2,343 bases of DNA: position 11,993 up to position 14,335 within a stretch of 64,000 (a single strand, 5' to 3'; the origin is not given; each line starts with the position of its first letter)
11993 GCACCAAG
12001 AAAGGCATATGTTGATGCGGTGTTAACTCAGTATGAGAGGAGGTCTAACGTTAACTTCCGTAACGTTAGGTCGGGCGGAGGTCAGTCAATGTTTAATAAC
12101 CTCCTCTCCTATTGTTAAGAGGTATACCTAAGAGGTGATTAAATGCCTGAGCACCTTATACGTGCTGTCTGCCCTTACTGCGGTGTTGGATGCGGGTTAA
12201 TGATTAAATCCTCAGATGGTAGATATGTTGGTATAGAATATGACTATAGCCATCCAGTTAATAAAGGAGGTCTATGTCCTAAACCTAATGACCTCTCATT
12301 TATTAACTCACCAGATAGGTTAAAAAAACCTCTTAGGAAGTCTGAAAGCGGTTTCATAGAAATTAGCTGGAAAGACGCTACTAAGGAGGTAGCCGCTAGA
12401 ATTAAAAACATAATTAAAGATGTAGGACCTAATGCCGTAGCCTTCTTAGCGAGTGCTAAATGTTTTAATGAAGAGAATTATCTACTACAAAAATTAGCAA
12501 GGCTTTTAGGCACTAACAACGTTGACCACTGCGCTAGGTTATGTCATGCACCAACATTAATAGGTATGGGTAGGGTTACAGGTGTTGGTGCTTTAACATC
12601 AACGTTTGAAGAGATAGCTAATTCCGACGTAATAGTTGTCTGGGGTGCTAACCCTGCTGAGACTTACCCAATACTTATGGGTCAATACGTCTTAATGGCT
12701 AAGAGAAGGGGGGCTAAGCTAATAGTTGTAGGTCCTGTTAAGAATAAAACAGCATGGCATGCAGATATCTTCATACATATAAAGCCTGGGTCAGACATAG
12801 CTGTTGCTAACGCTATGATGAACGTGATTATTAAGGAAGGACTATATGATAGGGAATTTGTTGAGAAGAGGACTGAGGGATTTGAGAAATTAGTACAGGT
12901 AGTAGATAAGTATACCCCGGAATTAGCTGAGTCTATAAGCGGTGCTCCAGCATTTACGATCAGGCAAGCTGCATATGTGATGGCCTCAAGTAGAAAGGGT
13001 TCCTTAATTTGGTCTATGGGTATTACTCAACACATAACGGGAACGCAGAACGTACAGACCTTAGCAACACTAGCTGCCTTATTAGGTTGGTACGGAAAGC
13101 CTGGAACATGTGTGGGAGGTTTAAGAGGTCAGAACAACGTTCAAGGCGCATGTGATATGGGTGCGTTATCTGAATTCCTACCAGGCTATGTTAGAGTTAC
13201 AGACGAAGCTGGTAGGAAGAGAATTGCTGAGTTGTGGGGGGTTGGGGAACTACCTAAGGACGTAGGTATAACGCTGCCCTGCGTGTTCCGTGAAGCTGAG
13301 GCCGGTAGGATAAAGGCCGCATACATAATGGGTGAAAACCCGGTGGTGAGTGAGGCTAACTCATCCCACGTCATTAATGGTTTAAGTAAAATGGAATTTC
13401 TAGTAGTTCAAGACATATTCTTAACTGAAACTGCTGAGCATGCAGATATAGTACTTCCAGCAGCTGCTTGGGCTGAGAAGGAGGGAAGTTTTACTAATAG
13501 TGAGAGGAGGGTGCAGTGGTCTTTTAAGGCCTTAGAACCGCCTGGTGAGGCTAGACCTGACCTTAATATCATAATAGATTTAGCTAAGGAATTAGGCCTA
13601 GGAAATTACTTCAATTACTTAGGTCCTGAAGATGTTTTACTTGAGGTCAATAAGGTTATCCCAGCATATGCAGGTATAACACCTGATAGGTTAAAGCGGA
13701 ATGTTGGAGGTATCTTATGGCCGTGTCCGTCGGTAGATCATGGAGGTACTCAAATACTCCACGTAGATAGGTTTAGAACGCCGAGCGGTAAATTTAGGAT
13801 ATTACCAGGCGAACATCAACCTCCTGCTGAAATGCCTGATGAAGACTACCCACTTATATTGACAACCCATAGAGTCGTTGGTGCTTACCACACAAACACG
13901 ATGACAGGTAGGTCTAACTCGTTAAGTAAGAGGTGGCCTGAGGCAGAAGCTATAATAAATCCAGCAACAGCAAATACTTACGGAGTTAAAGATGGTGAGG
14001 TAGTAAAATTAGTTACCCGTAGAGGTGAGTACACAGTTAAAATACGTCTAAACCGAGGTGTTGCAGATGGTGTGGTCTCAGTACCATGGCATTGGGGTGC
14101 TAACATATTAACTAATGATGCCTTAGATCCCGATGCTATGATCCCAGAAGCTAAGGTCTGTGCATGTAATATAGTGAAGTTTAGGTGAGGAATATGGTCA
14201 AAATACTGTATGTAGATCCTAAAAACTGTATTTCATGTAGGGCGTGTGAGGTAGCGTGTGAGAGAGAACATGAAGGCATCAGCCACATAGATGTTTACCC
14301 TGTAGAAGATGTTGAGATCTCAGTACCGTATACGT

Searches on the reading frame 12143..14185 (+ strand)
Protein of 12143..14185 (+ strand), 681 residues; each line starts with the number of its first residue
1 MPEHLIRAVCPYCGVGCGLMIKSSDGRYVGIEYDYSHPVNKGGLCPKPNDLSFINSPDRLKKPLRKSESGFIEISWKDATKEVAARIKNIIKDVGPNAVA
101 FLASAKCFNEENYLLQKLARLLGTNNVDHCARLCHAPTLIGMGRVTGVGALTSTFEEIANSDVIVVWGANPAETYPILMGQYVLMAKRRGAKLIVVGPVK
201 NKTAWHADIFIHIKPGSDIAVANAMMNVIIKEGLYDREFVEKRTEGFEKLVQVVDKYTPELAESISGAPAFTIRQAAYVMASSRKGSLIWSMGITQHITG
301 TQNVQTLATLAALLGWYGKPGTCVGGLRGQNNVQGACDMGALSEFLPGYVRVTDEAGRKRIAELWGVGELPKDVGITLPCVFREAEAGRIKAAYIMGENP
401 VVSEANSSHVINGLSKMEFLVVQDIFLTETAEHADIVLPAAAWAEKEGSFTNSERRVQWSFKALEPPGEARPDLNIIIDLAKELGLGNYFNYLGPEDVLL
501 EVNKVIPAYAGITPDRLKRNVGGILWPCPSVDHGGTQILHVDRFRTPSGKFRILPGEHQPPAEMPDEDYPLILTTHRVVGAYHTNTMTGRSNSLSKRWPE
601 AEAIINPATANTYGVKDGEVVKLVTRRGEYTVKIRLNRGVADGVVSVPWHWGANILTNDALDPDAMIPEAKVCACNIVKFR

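Call 46: search_protein_families(library=pfam, proteins=[window:12143-14185:+], max_evalue=0.00001)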
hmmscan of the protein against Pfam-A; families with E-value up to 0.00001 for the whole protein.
window:12143-14185:+ (681 aa): 3 families
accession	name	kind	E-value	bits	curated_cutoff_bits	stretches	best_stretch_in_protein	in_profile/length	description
PF00384.28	Molybdopterin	-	7.1e-80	269.1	24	1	59-482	1-352/353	Molybdopterin oxidoreductase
PF01568.27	Molydop_binding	-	8.7e-24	84.1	26.8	1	571-674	1-110/110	Molydopterin dinucleotide binding domain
PF04879.21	Molybdop_Fe4S4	-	5.8e-14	52.2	22.7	1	5-47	3-45/55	Molybdopterin oxidoreductase Fe4S4 domain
